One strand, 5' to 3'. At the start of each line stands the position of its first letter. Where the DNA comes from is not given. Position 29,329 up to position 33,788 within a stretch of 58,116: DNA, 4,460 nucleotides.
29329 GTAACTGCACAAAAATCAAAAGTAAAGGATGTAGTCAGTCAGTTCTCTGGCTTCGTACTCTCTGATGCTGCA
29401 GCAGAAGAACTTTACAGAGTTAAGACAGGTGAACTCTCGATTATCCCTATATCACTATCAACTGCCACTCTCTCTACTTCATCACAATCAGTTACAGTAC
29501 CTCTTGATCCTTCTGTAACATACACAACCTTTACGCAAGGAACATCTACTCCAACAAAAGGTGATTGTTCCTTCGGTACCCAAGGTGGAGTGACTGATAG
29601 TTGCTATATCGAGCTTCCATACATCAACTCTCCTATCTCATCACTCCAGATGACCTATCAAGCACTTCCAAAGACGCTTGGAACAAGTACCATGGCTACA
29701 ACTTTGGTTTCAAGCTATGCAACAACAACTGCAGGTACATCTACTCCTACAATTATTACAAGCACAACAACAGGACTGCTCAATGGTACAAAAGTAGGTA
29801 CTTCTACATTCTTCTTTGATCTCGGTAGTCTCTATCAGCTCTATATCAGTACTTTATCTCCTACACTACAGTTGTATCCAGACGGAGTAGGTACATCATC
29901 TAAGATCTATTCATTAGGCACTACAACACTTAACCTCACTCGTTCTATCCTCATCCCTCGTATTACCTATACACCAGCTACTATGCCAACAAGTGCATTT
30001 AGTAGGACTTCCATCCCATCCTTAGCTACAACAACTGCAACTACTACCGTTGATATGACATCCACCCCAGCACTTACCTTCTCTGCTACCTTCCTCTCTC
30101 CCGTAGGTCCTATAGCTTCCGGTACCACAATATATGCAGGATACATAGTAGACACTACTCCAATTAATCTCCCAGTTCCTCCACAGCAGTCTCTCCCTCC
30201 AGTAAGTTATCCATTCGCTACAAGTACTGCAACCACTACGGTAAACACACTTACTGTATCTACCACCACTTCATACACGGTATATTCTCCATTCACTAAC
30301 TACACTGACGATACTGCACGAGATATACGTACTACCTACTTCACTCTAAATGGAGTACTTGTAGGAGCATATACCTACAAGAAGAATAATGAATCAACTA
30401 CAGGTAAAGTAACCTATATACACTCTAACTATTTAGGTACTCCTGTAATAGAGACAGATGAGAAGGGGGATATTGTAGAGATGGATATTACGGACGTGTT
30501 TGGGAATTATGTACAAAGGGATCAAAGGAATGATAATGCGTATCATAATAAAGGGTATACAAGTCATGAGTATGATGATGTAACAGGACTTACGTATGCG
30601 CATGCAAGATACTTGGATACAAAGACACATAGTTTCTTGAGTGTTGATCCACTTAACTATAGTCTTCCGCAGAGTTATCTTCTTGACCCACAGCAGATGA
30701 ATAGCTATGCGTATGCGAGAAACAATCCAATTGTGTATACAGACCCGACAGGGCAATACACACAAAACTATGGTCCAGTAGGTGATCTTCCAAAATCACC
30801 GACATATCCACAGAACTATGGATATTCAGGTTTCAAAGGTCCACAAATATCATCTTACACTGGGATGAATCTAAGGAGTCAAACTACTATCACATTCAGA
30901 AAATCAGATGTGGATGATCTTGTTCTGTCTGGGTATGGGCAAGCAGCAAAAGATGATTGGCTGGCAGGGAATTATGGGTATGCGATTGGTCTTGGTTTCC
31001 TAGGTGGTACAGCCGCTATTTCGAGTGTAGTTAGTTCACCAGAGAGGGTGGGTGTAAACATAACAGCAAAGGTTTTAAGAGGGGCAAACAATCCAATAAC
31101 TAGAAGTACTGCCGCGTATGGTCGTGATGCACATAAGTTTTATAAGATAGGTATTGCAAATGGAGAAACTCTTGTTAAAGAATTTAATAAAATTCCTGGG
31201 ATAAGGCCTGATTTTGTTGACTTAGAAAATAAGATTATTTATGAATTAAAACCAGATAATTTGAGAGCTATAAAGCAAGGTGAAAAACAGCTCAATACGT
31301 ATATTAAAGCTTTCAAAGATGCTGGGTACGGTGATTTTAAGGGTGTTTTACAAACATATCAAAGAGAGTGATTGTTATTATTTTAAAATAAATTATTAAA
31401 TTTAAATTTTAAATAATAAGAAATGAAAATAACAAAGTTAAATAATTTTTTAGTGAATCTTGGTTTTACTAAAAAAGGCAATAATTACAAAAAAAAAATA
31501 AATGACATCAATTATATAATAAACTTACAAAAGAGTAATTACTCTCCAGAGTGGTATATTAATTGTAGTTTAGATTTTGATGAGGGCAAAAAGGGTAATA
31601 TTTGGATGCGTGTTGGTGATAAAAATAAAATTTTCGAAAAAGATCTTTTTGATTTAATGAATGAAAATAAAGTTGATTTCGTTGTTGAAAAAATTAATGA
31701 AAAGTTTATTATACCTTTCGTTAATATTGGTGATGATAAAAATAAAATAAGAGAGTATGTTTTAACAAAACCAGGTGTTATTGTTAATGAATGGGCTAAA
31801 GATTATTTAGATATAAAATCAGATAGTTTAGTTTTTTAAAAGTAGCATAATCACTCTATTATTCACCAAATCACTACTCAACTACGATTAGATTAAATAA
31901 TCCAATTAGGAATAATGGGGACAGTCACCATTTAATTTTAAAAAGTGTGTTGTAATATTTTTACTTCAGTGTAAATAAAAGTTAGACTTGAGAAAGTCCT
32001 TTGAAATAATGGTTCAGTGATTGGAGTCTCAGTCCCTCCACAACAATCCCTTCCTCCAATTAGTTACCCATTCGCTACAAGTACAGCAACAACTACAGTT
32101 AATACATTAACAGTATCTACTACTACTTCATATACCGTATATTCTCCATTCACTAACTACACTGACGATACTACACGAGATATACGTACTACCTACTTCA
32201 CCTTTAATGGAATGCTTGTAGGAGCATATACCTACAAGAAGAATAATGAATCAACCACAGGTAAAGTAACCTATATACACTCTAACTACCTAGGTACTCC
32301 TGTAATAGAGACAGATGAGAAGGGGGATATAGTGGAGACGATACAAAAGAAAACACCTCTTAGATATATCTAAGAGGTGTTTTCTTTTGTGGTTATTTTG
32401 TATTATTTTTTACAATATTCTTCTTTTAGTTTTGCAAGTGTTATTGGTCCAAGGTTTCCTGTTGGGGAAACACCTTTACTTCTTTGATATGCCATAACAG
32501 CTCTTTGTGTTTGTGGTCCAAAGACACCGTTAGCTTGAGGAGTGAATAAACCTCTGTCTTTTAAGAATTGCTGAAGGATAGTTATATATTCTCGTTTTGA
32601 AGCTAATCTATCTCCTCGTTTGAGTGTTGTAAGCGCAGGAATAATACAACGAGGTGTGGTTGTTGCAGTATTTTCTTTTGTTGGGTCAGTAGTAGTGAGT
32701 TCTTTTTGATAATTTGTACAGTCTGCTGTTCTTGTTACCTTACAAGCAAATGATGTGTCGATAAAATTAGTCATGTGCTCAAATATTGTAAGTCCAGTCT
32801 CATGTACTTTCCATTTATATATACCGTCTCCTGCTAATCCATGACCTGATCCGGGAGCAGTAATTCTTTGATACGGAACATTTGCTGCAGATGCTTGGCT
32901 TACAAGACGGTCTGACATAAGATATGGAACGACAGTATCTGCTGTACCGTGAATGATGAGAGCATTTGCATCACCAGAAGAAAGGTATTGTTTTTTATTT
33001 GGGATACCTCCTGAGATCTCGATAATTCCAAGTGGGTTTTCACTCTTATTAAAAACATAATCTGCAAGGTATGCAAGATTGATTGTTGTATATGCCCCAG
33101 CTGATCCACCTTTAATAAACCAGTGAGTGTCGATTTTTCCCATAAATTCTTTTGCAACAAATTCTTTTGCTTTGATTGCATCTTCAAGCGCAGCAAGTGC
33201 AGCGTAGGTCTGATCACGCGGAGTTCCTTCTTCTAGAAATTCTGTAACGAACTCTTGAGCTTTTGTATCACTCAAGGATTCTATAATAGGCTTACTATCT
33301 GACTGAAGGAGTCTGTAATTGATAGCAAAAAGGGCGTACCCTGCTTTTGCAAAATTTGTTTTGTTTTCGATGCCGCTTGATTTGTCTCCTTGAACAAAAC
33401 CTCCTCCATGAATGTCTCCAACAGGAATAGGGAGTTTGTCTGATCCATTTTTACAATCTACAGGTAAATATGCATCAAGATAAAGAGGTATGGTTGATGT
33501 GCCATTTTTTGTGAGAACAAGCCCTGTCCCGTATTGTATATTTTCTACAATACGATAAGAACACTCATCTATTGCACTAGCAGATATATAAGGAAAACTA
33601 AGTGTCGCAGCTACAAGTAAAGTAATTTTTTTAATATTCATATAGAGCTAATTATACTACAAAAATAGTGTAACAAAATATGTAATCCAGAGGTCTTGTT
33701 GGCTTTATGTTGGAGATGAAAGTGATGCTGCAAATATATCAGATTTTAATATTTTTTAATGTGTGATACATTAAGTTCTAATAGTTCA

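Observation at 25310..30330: Roughly 1,700-aa Ser/Thr-rich insertion splitting the RHS shell from its core, built from unrecognised repeat modules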

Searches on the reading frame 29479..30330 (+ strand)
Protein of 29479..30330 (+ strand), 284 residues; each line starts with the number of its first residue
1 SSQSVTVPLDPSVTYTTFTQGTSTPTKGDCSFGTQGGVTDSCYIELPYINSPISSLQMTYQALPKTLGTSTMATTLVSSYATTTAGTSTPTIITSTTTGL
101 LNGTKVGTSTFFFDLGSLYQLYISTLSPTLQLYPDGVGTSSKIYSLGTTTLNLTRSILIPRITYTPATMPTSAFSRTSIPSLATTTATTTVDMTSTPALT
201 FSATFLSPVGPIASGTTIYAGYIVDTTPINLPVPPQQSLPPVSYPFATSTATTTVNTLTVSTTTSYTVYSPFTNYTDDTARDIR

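Call 23: search_protein_families(library=pfam, proteins=[window:29479-30330:+], max_evalue=1)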
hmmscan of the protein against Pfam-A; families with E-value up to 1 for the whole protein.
window:29479-30330:+ (284 aa): 1 family
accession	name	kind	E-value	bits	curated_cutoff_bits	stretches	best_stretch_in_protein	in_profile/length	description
PF07954.16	DUF1689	-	0.41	11.4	25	1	71-111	29-73/148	Protein of unknown function (DUF1689)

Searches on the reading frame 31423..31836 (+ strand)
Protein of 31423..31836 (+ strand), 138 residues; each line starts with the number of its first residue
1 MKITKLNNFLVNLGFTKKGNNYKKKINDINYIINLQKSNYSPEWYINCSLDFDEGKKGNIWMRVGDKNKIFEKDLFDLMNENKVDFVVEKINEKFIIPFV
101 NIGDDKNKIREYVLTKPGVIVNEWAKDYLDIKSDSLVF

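Call 15: search_protein_families(library=pfam, proteins=[window:31423-31836:+], max_evalue=0.001)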
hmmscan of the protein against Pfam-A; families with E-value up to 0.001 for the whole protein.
window:31423-31836:+ (138 aa): 1 family
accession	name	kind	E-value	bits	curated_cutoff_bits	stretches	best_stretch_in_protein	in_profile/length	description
PF14137.11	DUF4304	-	8.5e-10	39.1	23.2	1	7-57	2-53/115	Domain of unknown function (DUF4304)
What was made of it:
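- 31423..31839 (+): Candidate immunity gene (138 aa, DUF4304). Call 15.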

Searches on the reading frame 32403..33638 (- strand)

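Call 15: search_protein_families(library=pfam, proteins=[window:32403-33638:-], max_evalue=0.001)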
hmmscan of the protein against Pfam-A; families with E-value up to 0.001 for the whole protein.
window:32403-33638:- (411 aa): 3 families
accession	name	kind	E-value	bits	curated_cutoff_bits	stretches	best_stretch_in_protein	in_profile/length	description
PF01471.23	PG_binding_1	-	1.9e-13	50.8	23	1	351-404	4-57/57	Putative peptidoglycan binding domain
PF20434.5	BD-FAE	-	5.1e-13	49.5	26.8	1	54-126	1-71/215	BD-FAE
PF00326.27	Peptidase_S9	-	2.1e-07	31.1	22.6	1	223-271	144-192/213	Prolyl oligopeptidase family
